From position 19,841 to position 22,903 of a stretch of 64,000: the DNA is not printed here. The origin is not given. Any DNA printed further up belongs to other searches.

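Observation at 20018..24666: Two paralogous multiheme cytochromes c carrying type IX secretion (T9SS) sorting tails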

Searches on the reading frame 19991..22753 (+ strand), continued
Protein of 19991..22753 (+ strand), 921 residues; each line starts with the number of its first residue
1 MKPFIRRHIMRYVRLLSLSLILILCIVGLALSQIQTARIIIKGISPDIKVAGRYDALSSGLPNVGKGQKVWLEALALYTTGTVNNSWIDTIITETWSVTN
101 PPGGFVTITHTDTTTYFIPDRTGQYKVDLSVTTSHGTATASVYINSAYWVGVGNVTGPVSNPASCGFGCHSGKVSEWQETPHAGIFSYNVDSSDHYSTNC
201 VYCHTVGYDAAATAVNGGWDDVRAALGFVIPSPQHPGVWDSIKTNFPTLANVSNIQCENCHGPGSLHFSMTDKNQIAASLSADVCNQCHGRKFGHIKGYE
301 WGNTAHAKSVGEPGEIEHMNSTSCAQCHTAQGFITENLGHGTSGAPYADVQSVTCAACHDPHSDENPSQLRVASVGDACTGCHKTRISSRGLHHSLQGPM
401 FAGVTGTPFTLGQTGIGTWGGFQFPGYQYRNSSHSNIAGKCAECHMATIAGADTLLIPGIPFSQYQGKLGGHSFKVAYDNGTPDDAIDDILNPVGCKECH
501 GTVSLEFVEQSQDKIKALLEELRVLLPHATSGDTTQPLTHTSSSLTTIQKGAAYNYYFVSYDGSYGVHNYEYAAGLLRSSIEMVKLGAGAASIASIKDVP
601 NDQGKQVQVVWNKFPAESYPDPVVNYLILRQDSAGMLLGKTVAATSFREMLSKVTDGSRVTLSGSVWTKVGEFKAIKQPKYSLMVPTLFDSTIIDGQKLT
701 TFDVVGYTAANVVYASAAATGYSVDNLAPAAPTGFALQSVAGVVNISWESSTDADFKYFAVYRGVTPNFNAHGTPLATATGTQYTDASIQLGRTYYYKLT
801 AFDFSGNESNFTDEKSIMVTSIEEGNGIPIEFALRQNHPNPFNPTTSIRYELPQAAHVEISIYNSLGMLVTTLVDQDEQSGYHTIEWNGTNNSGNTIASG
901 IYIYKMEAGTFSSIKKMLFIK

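Call 25: find_homologous_proteins(query=window:19991-22753:+)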
Query window:19991-22753:+ (921 aa): 568 proteins with E <= 0.001 among 8000 candidates; the best 120 are listed.
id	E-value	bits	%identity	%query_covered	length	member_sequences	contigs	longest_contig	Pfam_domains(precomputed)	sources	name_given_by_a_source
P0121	0.0e+0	1837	85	99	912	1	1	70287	PF09699.16,PF14537.12,PF13435.12,PF18962.8,PF13860.13,PF14522.12,PF22113.2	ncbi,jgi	jgi:predicted CXXCH cytochrome family protein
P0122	0.0e+0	1726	79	100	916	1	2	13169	PF09699.16,PF14537.12,PF13435.12,PF18962.8,PF13860.13,PF14522.12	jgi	jgi:predicted CXXCH cytochrome family protein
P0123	0.0e+0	1612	76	97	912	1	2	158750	PF09699.16,PF14537.12,PF13435.12,PF18962.8,PF13860.13,PF14522.12,PF22113.2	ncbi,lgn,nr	ncbi:MAG: T9SS type A sorting domain-containing protein [Ignavibacteriales bacterium]|nr:T9SS type A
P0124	0.0e+0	1593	73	99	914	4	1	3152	PF09699.16,PF14537.12,PF13435.12,PF18962.8,PF13860.13,PF14522.12,PF22113.2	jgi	-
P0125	0.0e+0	1571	73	99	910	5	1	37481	PF09699.16,PF13435.12,PF13860.13,PF14522.12,PF22113.2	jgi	jgi:predicted CXXCH cytochrome family protein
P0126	0.0e+0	1537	72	99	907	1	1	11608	PF09699.16,PF14537.12,PF13435.12,PF18962.8,PF13860.13,PF14522.12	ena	-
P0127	0.0e+0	1520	70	99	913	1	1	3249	PF09699.16,PF14537.12,PF13435.12,PF18962.8,PF13860.13,PF14522.12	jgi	jgi:predicted CXXCH cytochrome family protein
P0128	0.0e+0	1468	68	100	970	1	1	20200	PF09699.16,PF14537.12,PF13435.12,PF18962.8,PF13860.13,PF14522.12,PF22113.2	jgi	jgi:predicted CXXCH cytochrome family protein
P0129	0.0e+0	1456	68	97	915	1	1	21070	PF09699.16,PF14537.12,PF13435.12,PF13585.13,PF18962.8,PF13860.13,PF14522.12,PF22113.2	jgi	jgi:predicted CXXCH cytochrome family protein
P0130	0.0e+0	1366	63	99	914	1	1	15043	PF09699.16,PF14537.12,PF13435.12,PF13860.13,PF14522.12,PF22113.2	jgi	jgi:predicted CXXCH cytochrome family protein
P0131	0.0e+0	1361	64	99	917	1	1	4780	PF09699.16,PF14537.12,PF13435.12,PF18962.8,PF13860.13,PF14522.12,PF22113.2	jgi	jgi:predicted CXXCH cytochrome family protein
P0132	0.0e+0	1360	64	99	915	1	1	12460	PF09699.16,PF13435.12,PF13860.13,PF14522.12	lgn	-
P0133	0.0e+0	1352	65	97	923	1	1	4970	PF09699.16,PF14537.12,PF13435.12,PF13860.13,PF14522.12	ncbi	-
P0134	0.0e+0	1306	63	99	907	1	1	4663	PF09699.16,PF14537.12,PF13435.12,PF13860.13,PF14522.12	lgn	-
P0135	0.0e+0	1281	62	96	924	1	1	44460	PF09699.16,PF14537.12,PF13435.12,PF18962.8,PF13860.13,PF14522.12,PF22113.2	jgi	jgi:predicted CXXCH cytochrome family protein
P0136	0.0e+0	1232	60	99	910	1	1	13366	PF09699.16,PF14537.12,PF13435.12,PF13860.13,PF14522.12,PF22113.2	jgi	-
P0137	0.0e+0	1175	56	99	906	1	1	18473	PF09699.16,PF14537.12,PF13435.12,PF18962.8,PF13860.13,PF14522.12,PF22113.2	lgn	-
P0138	9.5e-298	1008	70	65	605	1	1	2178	PF09699.16,PF14537.12,PF13435.12,PF14522.12,PF22113.2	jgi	-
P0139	7.1e-284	963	51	96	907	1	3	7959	PF09699.16,PF13435.12,PF13860.13,PF14522.12,PF22113.2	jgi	jgi:predicted CXXCH cytochrome family protein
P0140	3.7e-277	940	49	99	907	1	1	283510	PF09699.16,PF13435.12,PF13860.13,PF14522.12,PF22113.2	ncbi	-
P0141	4.8e-275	933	49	97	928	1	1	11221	PF09699.16,PF14537.12,PF13435.12,PF18962.8,PF13860.13,PF14522.12,PF22113.2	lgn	-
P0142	1.1e-274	932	50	99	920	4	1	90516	PF09699.16,PF13435.12,PF18962.8,PF13860.13,PF14522.12,PF22113.2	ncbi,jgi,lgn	ncbi:MAG: FlgD immunoglobulin-like domain containing protein [Bacteroidota bacterium]|jgi:predicted 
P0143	3.8e-274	930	50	96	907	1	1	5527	PF09699.16,PF13435.12,PF13860.13,PF14522.12,PF22113.2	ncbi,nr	ncbi:MAG: T9SS type A sorting domain-containing protein [Ignavibacteriae bacterium]|nr:T9SS type A s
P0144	8.8e-272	923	49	100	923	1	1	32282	PF09699.16,PF13435.12,PF13860.13,PF14522.12,PF22113.2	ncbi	-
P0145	2.4e-271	921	49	99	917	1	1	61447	PF09699.16,PF13435.12,PF13860.13,PF14522.12,PF22113.2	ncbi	-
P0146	2.4e-270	918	49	98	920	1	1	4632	PF09699.16,PF13435.12,PF13860.13,PF14522.12,PF22113.2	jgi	jgi:predicted CXXCH cytochrome family protein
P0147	2.7e-270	918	49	99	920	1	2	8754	PF09699.16,PF13435.12,PF18962.8,PF13860.13,PF14522.12,PF22113.2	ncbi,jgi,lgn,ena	-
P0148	3.4e-270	917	49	97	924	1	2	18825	PF09699.16,PF13435.12,PF18962.8,PF13860.13,PF02085.22,PF14522.12,PF22113.2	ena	-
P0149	1.7e-268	912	49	99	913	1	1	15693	PF09699.16,PF13435.12,PF13860.13,PF14522.12,PF22113.2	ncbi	-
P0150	1.3e-264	899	46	99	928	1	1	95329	PF09699.16,PF14537.12,PF13435.12,PF18962.8,PF13860.13,PF14522.12,PF22113.2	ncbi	ncbi:MAG: multiheme c-type cytochrome [Bacteroidota bacterium]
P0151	5.0e-262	890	48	99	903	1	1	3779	PF09699.16,PF14537.12,PF13435.12,PF18962.8,PF13860.13,PF14522.12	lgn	-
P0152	4.1e-261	887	48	99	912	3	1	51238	PF09699.16,PF14537.12,PF13435.12,PF18962.8,PF13860.13,PF14522.12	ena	-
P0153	4.5e-260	884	48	99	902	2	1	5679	PF09699.16,PF14537.12,PF13435.12,PF18962.8,PF13860.13,PF14522.12,PF22113.2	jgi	jgi:predicted CXXCH cytochrome family protein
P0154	2.1e-257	875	48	98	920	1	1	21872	PF09699.16,PF13435.12,PF13860.13,PF14522.12,PF22113.2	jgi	jgi:predicted CXXCH cytochrome family protein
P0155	5.7e-234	797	44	98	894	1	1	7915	PF14537.12,PF22352.3,PF13435.12,PF13860.13,PF14522.12,PF22113.2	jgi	-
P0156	1.6e-231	789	43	99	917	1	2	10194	PF09699.16,PF13435.12,PF13585.13,PF18962.8,PF13860.13,PF14522.12,PF22113.2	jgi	jgi:predicted CXXCH cytochrome family protein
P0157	1.8e-231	789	44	98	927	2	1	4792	PF09699.16,PF13860.13,PF14522.12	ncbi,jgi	-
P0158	1.7e-225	769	44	99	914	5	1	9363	PF09699.16,PF14537.12,PF13860.13,PF14522.12,PF22113.2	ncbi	-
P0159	8.9e-224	764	43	99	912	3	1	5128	PF09699.16,PF14537.12,PF18962.8,PF13860.13,PF14522.12,PF22113.2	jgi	-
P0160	3.1e-223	762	42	99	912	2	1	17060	PF09699.16,PF13435.12,PF18962.8,PF13860.13,PF14522.12,PF22113.2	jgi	jgi:predicted CXXCH cytochrome family protein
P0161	6.3e-222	758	43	99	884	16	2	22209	PF09699.16,PF14537.12,PF22352.3,PF13435.12,PF13585.13,PF18962.8,PF13860.13,PF14522.12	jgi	jgi:predicted CXXCH cytochrome family protein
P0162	5.8e-221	754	43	96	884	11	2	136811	PF09699.16,PF14537.12,PF13435.12,PF18962.8,PF13860.13,PF14522.12,PF22113.2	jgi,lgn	jgi:predicted CXXCH cytochrome family protein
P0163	2.3e-219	749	44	94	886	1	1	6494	PF09699.16,PF14537.12,PF13435.12,PF18962.8,PF13860.13,PF14522.12,PF22113.2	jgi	jgi:predicted CXXCH cytochrome family protein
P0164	5.2e-219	748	42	99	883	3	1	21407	PF09699.16,PF22352.3,PF13435.12,PF13585.13,PF18962.8,PF13860.13,PF14522.12,PF22113.2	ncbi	-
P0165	4.2e-217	742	42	99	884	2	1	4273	PF09699.16,PF14537.12,PF22352.3,PF13435.12,PF13585.13,PF18962.8,PF13860.13,PF14522.12,PF22113.2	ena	-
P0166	8.1e-217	741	42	99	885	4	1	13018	PF09699.16,PF14537.12,PF22352.3,PF13435.12,PF13585.13,PF18962.8,PF13860.13,PF14522.12,PF22113.2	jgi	jgi:predicted CXXCH cytochrome family protein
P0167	3.8e-216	738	42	99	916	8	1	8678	PF09699.16,PF13435.12,PF18962.8,PF13860.13,PF14522.12,PF22113.2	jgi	jgi:predicted CXXCH cytochrome family protein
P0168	4.3e-215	735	41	99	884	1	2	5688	PF09699.16,PF14537.12,PF22352.3,PF13435.12,PF13585.13,PF18962.8,PF13860.13,PF14522.12,PF22113.2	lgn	-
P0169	4.6e-214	732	42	99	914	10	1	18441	PF09699.16,PF13860.13,PF22113.2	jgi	jgi:predicted CXXCH cytochrome family protein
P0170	1.1e-212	727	41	98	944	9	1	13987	PF09699.16,PF14537.12,PF13435.12,PF13860.13,PF14522.12,PF22113.2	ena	-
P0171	1.7e-211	723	43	98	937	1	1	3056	PF09699.16,PF14537.12,PF13860.13,PF14522.12,PF22113.2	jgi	jgi:predicted CXXCH cytochrome family protein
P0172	6.3e-211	721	42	99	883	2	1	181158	PF09699.16,PF13435.12,PF18962.8,PF13860.13,PF14522.12,PF22113.2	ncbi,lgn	-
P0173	2.6e-209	716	42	100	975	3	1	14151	PF09699.16,PF13435.12,PF18962.8,PF13860.13,PF14522.12,PF22113.2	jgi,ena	-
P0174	1.1e-205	704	48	73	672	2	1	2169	PF09699.16,PF14537.12,PF18962.8,PF13860.13,PF14522.12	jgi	jgi:predicted CXXCH cytochrome family protein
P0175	1.6e-205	703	41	100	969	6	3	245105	PF09699.16,PF13860.13,PF22113.2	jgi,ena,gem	jgi:predicted CXXCH cytochrome family protein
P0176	8.4e-205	701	41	99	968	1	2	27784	PF09699.16,PF18962.8,PF13860.13,PF14522.12,PF22113.2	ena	-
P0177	1.3e-204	700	41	99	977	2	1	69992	PF09699.16,PF13435.12,PF18962.8,PF13860.13,PF14522.12,PF22113.2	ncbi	ncbi:MAG: cytochrome c3 family protein [Bacteroidota bacterium]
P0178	5.3e-204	698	41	99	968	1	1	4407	PF09699.16,PF13435.12,PF18962.8,PF13860.13,PF22113.2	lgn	-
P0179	4.0e-202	692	41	99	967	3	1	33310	PF09699.16,PF18962.8,PF13860.13,PF14522.12,PF22113.2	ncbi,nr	ncbi:MAG TPA: FlgD immunoglobulin-like domain containing protein [Bacteroidota bacterium]|nr:FlgD im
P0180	1.5e-200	687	40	100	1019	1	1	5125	PF09699.16,PF18962.8,PF13860.13,PF14522.12,PF22113.2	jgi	jgi:predicted CXXCH cytochrome family protein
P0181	3.6e-199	682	39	100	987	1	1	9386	PF09699.16,PF18962.8,PF13860.13,PF14522.12,PF22113.2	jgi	jgi:predicted CXXCH cytochrome family protein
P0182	5.0e-199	682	40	99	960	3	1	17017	PF09699.16,PF18962.8,PF13860.13,PF14522.12,PF22113.2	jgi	jgi:predicted CXXCH cytochrome family protein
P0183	5.3e-199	682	39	99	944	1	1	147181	PF09699.16,PF13435.12,PF18962.8,PF13860.13,PF14522.12,PF22113.2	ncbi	ncbi:MAG: cytochrome c3 family protein [bacterium]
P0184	2.4e-198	680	40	98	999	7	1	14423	PF09699.16,PF18962.8,PF13860.13,PF14522.12,PF22113.2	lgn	-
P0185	3.7e-198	679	40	99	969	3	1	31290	PF09699.16,PF13860.13,PF14522.12,PF22113.2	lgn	-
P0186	3.4e-197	676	40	98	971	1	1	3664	PF09699.16,PF13860.13,PF22113.2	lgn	-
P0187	2.1e-196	673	39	99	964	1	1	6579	PF09699.16,PF13435.12,PF13585.13,PF18962.8,PF13860.13,PF14522.12,PF22113.2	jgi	jgi:predicted CXXCH cytochrome family protein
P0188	4.0e-194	666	40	99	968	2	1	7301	PF09699.16,PF13435.12,PF13860.13,PF14522.12,PF22113.2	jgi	jgi:predicted CXXCH cytochrome family protein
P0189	4.1e-194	665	39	100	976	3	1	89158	PF09699.16,PF14537.12,PF13585.13,PF18962.8,PF13860.13,PF14522.12,PF22113.2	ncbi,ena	-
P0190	4.8e-194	665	39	100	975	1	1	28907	PF09699.16,PF18962.8,PF13860.13,PF14522.12,PF22113.2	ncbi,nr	ncbi:MAG: T9SS type A sorting domain-containing protein [Ignavibacteriales bacterium]|nr:T9SS type A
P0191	2.9e-193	663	39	100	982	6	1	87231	PF09699.16,PF13860.13,PF14522.12,PF22113.2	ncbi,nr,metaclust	ncbi:MAG: hypothetical protein A2X66_09270 [Ignavibacteria bacterium GWA2_54_16]|nr:MAG: hypothetica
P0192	8.8e-191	654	39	97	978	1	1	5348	PF09699.16,PF18962.8,PF13860.13,PF14522.12,PF22113.2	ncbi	-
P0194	1.3e-188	647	42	84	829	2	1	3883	PF09699.16,PF13435.12,PF13860.13,PF14522.12,PF22113.2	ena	-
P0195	2.9e-188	646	38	100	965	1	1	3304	PF09699.16,PF13585.13,PF18962.8,PF13860.13,PF14522.12,PF22113.2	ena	-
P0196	2.9e-181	623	40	98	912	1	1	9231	PF14537.12,PF13860.13,PF14522.12,PF22113.2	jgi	jgi:hypothetical protein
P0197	7.3e-181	622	38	99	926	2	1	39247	PF14537.12,PF13435.12,PF18962.8,PF13860.13,PF02085.22,PF14522.12,PF22113.2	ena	-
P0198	9.4e-177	608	39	99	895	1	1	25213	PF09699.16,PF22352.3,PF13435.12,PF18962.8,PF13860.13,PF14522.12,PF22113.2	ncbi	ncbi:FlgD immunoglobulin-like domain containing protein [candidate division KSB1 bacterium]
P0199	3.0e-176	606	38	98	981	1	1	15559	PF09699.16,PF13860.13,PF14522.12,PF22113.2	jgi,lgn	jgi:hypothetical protein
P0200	4.4e-176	606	39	90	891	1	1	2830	PF09699.16,PF18962.8,PF13860.13,PF14522.12,PF22113.2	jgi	jgi:hypothetical protein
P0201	1.3e-175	604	40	88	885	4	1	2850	PF13435.12,PF18962.8,PF13860.13,PF14522.12,PF22113.2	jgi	jgi:hypothetical protein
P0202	1.6e-175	604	37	99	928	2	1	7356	PF14537.12,PF13435.12,PF14522.12,PF22113.2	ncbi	-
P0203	3.7e-175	603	38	99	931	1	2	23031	PF14537.12,PF13435.12,PF18962.8,PF13860.13,PF14522.12,PF22113.2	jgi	jgi:hypothetical protein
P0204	1.7e-174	601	38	99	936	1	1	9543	PF14537.12,PF13435.12,PF18962.8,PF14522.12,PF22113.2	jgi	jgi:hypothetical protein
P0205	1.0e-173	598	38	98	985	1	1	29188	PF18962.8,PF13860.13,PF14522.12,PF22113.2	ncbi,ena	-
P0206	1.1e-172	595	38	94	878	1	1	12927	PF14537.12,PF18962.8,PF13860.13,PF14522.12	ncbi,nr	ncbi:MAG: T9SS type A sorting domain-containing protein, partial [candidate division KSB1 bacterium]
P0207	3.0e-171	590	37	99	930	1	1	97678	PF14537.12,PF13860.13,PF14522.12,PF22113.2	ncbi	-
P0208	4.5e-171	589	38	99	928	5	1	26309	PF22352.3,PF18962.8,PF13860.13,PF14522.12,PF22113.2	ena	-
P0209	2.3e-170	587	38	99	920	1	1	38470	PF14537.12,PF13860.13,PF14522.12,PF22113.2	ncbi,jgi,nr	ncbi:MAG: T9SS type A sorting domain-containing protein [Calditrichaeota bacterium]|nr:T9SS type A s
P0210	1.4e-168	581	36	99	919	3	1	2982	PF14537.12,PF18962.8,PF14522.12,PF22113.2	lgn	-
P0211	3.4e-168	580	42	76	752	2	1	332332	PF09699.16,PF18962.8,PF13860.13,PF14522.12,PF22113.2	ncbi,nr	ncbi:MAG: T9SS type A sorting domain-containing protein [Ignavibacteriales bacterium]|nr:T9SS type A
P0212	3.9e-166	573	36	99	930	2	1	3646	PF14537.12,PF18962.8,PF13860.13,PF14522.12,PF22113.2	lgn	-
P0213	2.9e-165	570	36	98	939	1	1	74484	PF14537.12,PF22352.3,PF18962.8,PF13860.13,PF14522.12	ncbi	ncbi:T9SS type A sorting domain-containing protein [candidate division KSB1 bacterium]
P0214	3.9e-165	570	38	99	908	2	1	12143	PF18962.8,PF13860.13,PF14522.12,PF22113.2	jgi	-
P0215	2.2e-164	567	37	98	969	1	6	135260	PF09699.16,PF18962.8,PF13860.13,PF14522.12,PF22113.2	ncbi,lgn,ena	-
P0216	3.2e-164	567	37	99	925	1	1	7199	PF00801.27,PF13435.12,PF18962.8,PF13860.13,PF14522.12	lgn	-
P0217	3.2e-163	563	37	97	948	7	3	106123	PF09699.16,PF13435.12,PF13860.13,PF14522.12,PF22113.2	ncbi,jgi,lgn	jgi:predicted CXXCH cytochrome family protein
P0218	4.3e-161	556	36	99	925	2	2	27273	PF09699.16,PF14537.12,PF13860.13,PF14522.12,PF22113.2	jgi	jgi:hypothetical protein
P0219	6.2e-161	556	36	99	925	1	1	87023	PF18962.8,PF13860.13,PF14522.12,PF22113.2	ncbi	-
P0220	1.7e-159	551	37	96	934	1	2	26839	PF18962.8,PF13860.13,PF14522.12,PF22113.2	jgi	-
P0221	7.0e-158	546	37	94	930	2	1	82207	PF14537.12,PF18962.8,PF13860.13,PF14522.12,PF22113.2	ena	-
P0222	1.5e-156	541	37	99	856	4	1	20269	PF09699.16,PF14537.12,PF13860.13,PF14522.12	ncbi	-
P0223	3.3e-152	527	35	94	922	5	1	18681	PF13435.12,PF25833.1,PF13860.13,PF14522.12,PF22113.2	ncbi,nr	ncbi:T9SS type A sorting domain-containing protein [candidate division KSB1 bacterium]|nr:T9SS type 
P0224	1.4e-150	521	36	97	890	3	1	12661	PF09699.16,PF14537.12,PF18962.8,PF14522.12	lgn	-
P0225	1.7e-149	518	37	99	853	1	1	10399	PF09699.16,PF13435.12,PF13860.13,PF14522.12,PF22113.2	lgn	-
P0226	1.5e-147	511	35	99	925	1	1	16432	PF14537.12,PF18962.8,PF13860.13,PF14522.12,PF22113.2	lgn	-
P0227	6.8e-146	506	37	99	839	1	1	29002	PF09699.16,PF14537.12,PF13860.13,PF14522.12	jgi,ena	-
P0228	3.5e-144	500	36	99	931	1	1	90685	PF14537.12,PF13435.12,PF18962.8,PF13860.13,PF14522.12,PF22113.2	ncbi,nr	ncbi:MAG: T9SS type A sorting domain-containing protein [Deferribacteres bacterium]|nr:T9SS type A s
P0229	5.0e-143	496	36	99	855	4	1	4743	PF09699.16,PF14537.12,PF13435.12,PF13860.13,PF14522.12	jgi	-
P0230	3.0e-142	494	43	62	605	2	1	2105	PF09699.16,PF13585.13,PF18962.8,PF13860.13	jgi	jgi:predicted CXXCH cytochrome family protein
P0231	3.2e-140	487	36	99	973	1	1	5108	PF14537.12,PF18962.8,PF14522.12,PF22113.2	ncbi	-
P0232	5.2e-140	486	34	99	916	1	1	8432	PF14537.12,PF22352.3,PF18962.8,PF14522.12,PF22113.2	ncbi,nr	ncbi:MAG TPA: T9SS type A sorting domain-containing protein [Rhodothermales bacterium]|nr:T9SS type 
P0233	1.5e-139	485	36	86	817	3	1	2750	PF09699.16,PF14537.12,PF18962.8,PF14522.12,PF22113.2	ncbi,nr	ncbi:MAG TPA: T9SS type A sorting domain-containing protein, partial [Rhodothermia bacterium]|nr:T9S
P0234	5.3e-139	483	36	99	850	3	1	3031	PF09699.16,PF14537.12,PF13435.12,PF13860.13,PF14522.12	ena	-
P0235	1.5e-134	468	36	90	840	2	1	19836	PF09699.16,PF14537.12,PF13435.12,PF18962.8,PF13860.13,PF14522.12,PF22113.2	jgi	-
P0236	1.2e-133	465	33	99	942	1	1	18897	PF09699.16,PF14537.12,PF18962.8,PF02335.21,PF14522.12,PF22113.2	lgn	-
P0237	2.4e-133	464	35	90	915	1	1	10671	PF09699.16,PF18962.8,PF13860.13,PF14522.12,PF22113.2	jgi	-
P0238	7.8e-131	456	33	99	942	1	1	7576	PF09699.16,PF14537.12,PF14522.12,PF22113.2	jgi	-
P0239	1.0e-125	439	37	68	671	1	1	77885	PF09699.16,PF14537.12,PF13435.12,PF13585.13,PF18962.8,PF13860.13,PF02085.22,PF14522.12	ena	-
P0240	2.4e-121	425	38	63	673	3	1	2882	PF09699.16,PF14537.12,PF13435.12,PF18962.8,PF13860.13,PF14522.12,PF22113.2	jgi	-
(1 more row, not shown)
